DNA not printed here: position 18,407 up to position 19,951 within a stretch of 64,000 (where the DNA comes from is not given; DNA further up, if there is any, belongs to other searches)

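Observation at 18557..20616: Octahaem c-type cytochrome translationally coupled to an internally duplicated 8-TM, four-histidine membrane protein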

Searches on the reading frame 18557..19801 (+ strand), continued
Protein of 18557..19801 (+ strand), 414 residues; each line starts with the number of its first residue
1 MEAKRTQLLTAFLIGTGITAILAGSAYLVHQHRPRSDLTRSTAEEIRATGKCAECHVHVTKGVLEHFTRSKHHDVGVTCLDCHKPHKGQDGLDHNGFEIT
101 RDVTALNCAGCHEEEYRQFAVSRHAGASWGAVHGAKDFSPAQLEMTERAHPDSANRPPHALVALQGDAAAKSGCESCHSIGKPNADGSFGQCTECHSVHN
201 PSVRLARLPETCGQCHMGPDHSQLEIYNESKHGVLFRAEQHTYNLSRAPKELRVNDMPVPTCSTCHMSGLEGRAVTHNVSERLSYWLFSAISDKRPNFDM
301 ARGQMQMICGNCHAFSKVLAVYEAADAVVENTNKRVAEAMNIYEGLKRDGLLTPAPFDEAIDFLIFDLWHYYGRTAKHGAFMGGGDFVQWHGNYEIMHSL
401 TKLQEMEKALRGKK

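Call 40: search_solved_structures(query=A3, max_evalue=0.001, show_alignments=5)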
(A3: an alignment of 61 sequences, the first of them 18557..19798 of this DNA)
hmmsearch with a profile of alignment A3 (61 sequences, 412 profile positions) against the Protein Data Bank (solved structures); distinct sequences matched with E-value up to 0.001: 18.
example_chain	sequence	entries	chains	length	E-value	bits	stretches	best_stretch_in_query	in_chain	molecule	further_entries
4qo5_A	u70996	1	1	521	3.5e-52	180.8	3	173-284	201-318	Hypothetical multiheme protein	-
1fgj_A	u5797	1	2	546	3.5e-30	108.3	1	69-352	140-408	HYDROXYLAMINE OXIDOREDUCTASE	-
4fas_A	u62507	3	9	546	4.1e-30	108.1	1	69-352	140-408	Hydroxylamine oxidoreductase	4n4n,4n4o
6m0p_A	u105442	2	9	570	4.9e-30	107.9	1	69-352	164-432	Aerobic hydroxylamine oxidoreductase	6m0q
6h5l_A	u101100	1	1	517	4.3e-25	91.6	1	47-266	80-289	Similar to hydroxylamine oxidoreductase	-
4n4j_A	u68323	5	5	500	5.3e-24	88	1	145-351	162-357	hydroxylamine oxidoreductase | Similar to hydroxylamine oxidoreductase hao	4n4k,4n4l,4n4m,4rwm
6t5e_A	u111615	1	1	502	1.3e-23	86.7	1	163-351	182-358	Hydroxylamine oxidoreductase-like protein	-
6hif_G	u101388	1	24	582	2.3e-22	82.6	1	167-365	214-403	Hydrazine dehydrogenase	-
6v0a_A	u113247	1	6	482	0.0001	24.4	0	63-112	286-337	Nitrite reductase (cytochrome; ammonia-forming)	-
3sxq_A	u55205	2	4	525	0.00029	23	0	60-108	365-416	Eight-heme nitrite reductase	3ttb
2zo5_A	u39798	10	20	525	0.00055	22.1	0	61-110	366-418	Eight-heme nitrite reductase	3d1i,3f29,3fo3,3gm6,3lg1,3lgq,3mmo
2ot4_A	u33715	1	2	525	0.00057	22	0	61-110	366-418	Eight-heme nitrite reductase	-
8bcx_A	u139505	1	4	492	0.0007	21.7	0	64-111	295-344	Nitrite reductase (cytochrome; ammonia-forming)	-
3owm_A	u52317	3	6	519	0.00082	21.5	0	61-110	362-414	Eight-heme nitrite reductase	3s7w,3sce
3rkh_A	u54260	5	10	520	0.00085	21.4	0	61-110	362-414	Eight-heme nitrite reductase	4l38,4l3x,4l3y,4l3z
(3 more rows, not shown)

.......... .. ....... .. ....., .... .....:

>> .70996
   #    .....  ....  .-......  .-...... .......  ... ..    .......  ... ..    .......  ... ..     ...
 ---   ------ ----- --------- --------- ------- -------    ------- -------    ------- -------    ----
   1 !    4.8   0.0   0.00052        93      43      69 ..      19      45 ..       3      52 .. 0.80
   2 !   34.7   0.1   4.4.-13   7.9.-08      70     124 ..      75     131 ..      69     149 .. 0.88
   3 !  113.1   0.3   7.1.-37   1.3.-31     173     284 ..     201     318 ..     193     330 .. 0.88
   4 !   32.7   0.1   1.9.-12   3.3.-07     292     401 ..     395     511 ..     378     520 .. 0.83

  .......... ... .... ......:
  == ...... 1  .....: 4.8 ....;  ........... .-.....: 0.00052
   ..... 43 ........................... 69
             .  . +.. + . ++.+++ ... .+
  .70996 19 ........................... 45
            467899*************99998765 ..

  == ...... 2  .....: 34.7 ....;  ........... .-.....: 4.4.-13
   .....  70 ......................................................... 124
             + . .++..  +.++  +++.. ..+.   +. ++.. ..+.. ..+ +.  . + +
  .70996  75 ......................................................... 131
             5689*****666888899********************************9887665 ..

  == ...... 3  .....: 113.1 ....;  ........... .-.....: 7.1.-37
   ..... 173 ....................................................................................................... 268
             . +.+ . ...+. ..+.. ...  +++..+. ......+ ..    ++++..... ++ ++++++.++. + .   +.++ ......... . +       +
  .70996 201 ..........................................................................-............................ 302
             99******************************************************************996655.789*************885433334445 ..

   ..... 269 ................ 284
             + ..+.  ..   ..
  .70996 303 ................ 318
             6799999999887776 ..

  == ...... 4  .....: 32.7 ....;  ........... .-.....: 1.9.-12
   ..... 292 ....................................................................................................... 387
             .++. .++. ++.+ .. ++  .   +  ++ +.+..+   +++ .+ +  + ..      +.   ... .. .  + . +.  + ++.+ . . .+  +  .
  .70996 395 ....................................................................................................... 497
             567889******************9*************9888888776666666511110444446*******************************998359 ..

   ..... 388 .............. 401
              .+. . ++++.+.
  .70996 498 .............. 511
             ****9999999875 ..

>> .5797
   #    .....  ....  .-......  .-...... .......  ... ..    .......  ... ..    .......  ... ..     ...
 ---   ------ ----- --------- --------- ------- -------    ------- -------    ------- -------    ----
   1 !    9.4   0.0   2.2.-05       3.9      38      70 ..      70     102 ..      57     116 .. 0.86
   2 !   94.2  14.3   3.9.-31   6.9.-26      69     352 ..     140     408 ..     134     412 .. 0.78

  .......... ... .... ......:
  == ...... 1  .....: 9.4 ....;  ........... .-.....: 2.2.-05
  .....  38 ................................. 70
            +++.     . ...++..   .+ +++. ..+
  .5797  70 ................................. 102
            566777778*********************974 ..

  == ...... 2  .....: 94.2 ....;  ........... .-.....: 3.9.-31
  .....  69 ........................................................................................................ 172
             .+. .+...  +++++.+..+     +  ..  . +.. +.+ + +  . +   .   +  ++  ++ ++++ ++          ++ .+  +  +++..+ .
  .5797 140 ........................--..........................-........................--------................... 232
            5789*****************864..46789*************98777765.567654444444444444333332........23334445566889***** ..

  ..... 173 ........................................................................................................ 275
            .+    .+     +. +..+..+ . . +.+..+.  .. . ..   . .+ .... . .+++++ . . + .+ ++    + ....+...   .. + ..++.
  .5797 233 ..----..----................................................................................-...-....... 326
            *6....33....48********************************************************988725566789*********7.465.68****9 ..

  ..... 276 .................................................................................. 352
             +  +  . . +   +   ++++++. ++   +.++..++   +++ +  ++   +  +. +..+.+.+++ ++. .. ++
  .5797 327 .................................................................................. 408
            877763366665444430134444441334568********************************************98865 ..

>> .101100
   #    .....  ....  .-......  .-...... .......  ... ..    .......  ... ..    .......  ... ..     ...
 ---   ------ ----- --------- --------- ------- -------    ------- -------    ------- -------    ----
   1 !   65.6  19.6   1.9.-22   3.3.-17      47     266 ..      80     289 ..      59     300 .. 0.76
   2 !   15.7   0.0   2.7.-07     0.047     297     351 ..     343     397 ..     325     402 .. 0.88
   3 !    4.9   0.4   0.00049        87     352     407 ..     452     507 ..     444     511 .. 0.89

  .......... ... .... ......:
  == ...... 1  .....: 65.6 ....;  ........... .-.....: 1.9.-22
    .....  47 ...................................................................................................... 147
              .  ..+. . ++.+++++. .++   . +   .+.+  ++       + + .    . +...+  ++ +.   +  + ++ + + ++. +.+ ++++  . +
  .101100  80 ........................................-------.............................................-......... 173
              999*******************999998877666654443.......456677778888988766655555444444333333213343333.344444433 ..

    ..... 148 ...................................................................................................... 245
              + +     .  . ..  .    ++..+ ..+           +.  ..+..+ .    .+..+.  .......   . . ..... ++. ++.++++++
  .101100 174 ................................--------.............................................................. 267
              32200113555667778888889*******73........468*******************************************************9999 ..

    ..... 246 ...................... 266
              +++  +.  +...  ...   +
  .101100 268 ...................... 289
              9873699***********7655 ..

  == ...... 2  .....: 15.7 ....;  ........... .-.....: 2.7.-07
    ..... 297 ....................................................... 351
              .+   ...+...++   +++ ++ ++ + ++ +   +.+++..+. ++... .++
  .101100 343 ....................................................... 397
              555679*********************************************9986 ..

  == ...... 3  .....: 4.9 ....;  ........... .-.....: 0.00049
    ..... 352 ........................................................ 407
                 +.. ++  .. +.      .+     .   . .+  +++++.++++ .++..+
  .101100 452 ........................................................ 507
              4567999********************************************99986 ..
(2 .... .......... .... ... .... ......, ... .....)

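Call 54: find_encoding_contigs(protein=P0123, flank=6000, max_places=1)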
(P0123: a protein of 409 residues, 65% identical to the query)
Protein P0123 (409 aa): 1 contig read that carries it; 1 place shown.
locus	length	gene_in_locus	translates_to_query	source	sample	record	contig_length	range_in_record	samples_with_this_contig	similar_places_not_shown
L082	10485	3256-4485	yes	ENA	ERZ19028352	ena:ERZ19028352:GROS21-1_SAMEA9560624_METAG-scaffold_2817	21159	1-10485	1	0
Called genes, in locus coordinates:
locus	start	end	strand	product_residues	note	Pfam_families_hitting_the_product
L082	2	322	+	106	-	?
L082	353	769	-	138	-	-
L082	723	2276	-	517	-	PF12062:HSNSD-CE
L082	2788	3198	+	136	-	-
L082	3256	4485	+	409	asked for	PF13435:Cytochrome_C554 (faint), PF09699:Paired_CXXCH_1 (faint), PF14522:Cytochrome_C7 (faint), PF13447:Multi-haem_cyto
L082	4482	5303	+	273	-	-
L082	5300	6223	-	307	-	PF00561:Abhydrolase_1, PF12146:Hydrolase_4, PF12697:Abhydrolase_6 (weak)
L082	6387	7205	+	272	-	PF13489:Methyltransf_23, PF01728:FtsJ (weak), PF03848:TehB (weak), PF13847:Methyltransf_31, PF08241:Methyltransf_11, PF08242:Methyltransf_12, PF13649:Methyltransf_25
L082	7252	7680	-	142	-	PF02566:OsmC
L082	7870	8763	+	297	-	PF12833:HTH_18, PF00165:HTH_AraC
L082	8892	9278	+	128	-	PF00903:Glyoxalase, PF22677:Ble-like_N (faint)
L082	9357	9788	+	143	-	PF12680:SnoaL_2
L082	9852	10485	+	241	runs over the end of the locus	PF07993:NAD_binding_4 (faint), PF13460:NAD_binding_10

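Call 55: find_encoding_contigs(protein=P0126, flank=6000, max_places=1)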
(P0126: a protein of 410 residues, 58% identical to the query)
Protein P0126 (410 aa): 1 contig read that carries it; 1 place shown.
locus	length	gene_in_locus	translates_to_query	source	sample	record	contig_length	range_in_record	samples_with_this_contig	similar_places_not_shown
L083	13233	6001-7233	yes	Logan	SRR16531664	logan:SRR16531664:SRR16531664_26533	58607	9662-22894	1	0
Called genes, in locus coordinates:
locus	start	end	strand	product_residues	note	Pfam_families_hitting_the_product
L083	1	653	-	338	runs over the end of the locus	PF01569:PAP2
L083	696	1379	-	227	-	-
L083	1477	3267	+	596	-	PF00176:SNF2-rel_dom (faint), PF04851:ResIII, PF00271:Helicase_C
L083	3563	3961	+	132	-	PF02482:Ribosomal_S30AE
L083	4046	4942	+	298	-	PF00582:Usp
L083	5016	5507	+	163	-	PF00989:PAS (weak), PF13426:PAS_9 (weak)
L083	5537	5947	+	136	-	PF00571:CBS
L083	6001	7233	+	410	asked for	PF13435:Cytochrome_C554 (faint), PF09699:Paired_CXXCH_1 (faint), PF14522:Cytochrome_C7 (faint), PF13447:Multi-haem_cyto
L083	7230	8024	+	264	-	-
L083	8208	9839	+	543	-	PF00989:PAS, PF13426:PAS_9, PF00512:HisKA, PF02518:HATPase_c, PF00072:Response_reg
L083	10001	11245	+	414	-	-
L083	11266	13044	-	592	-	PF13597:NRDD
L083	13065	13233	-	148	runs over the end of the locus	PF13353:Fer4_12 (weak)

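Call 78: predict_structure(alignment_id=A3)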
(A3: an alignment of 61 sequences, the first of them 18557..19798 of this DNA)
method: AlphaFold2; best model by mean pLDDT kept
length: 414 residues; sequences in the alignment: 61
mean_pLDDT: 87.1   pTM: 0.78
mean pLDDT of the five models: 87.1, 85.5, 82.6, 78.6, 72.6
residues with pLDDT >= 90: 208; 70-90: 173; 50-70: 23; < 50: 10
segments of 3 or more residues with pLDDT < 50: 213-222
pLDDT, mean of each block of 10 residues (from residue 1): 90 96 92 62 67 85 86 87 93 92 92 91 89 94 94 90 85 84 95 80 76 48 70 92 90 93 86 86 86 92 93 95 94 97 96 84 90 88 78 94 98 94
secondary structure, 60 per line:
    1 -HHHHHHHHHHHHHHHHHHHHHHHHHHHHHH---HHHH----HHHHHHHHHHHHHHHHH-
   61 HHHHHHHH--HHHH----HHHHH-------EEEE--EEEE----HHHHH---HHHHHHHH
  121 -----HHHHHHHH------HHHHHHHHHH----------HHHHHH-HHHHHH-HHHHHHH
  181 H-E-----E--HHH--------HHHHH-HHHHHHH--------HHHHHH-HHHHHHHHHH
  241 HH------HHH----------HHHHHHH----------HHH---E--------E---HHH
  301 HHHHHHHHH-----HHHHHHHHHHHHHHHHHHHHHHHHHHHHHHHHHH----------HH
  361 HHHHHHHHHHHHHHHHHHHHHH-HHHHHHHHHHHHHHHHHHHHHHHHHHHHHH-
elements in order: H2-31 H35-38 H43-59 H61-68 H71-74 H79-83 E91-94 E97-100 H105-109 H113-120 H126-133 H140-149 H160-165 H167-172 H174-181 H203-207 H209-215 H224-229 H231-242 H262-268 H298-309 H315-348 H359-382 H384-413

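Call 89: find_encoding_contigs(protein=P0164, flank=7000, max_places=1)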
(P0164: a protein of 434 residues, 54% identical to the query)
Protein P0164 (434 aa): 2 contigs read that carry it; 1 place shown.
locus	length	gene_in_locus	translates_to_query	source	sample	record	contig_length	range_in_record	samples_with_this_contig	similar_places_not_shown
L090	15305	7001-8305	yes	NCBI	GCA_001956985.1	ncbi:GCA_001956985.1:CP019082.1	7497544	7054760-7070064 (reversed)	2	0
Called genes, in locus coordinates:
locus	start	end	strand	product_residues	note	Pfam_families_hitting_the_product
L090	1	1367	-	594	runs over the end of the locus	PF13401:AAA_22 (faint), PF00004:AAA, PF17862:AAA_lid_3 (weak)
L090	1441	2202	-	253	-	PF04012:PspA_IM30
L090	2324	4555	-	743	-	-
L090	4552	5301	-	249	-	PF04536:TPM_phosphatase (weak)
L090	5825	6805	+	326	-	PF20597:pAdhesive_15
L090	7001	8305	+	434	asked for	PF13435:Cytochrome_C554 (faint), PF09699:Paired_CXXCH_1 (faint), PF14522:Cytochrome_C7 (faint), PF02335:Cytochrom_C552 (weak), PF13447:Multi-haem_cyto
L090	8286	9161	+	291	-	-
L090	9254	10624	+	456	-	PF00815:Histidinol_dh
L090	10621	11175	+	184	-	PF00583:Acetyltransf_1, PF13673:Acetyltransf_10, PF13508:Acetyltransf_7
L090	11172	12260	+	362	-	PF00155:Aminotran_1_2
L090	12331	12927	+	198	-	PF00475:IGPD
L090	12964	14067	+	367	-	PF03706:LPG_synthase_TM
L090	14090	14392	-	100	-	-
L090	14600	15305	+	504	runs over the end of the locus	PF13520:AA_permease_2, PF00324:AA_permease, PF13906:AA_permease_C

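Call 90: find_encoding_contigs(protein=P0219, flank=7000, max_places=1)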
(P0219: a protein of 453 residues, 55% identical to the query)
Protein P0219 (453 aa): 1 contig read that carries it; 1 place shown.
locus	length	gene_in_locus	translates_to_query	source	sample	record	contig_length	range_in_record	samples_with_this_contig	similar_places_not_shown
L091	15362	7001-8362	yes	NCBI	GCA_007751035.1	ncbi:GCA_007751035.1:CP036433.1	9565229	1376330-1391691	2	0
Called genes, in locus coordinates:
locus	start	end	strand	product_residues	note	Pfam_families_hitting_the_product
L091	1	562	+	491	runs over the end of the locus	PF00478:IMPDH, PF00571:CBS, PF00977:His_biosynth (weak), PF01070:FMN_dh, PF03060:NMO (weak)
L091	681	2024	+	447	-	-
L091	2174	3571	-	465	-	PF00070:Pyr_redox (faint), PF01266:DAO (faint), PF01593:Amino_oxidase, PF07992:Pyr_redox_2 (faint), PF13450:NAD_binding_8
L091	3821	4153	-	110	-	-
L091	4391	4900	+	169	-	PF00588:SpoU_methylase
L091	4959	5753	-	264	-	-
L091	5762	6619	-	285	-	-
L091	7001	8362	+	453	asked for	PF13435:Cytochrome_C554 (faint), PF09699:Paired_CXXCH_1 (faint), PF14522:Cytochrome_C7 (faint), PF02335:Cytochrom_C552 (weak), PF13447:Multi-haem_cyto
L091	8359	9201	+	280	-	-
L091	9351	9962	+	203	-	PF01470:Peptidase_C15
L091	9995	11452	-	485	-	PF01965:DJ-1_PfpI (weak)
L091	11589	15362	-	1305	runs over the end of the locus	PF01011:PQQ (faint), PF13360:PQQ_2, PF13570:Beta-prop_ACSF4, PF13360:PQQ_2 (weak), PF13649:Methyltransf_25 (faint), PF11721:Malectin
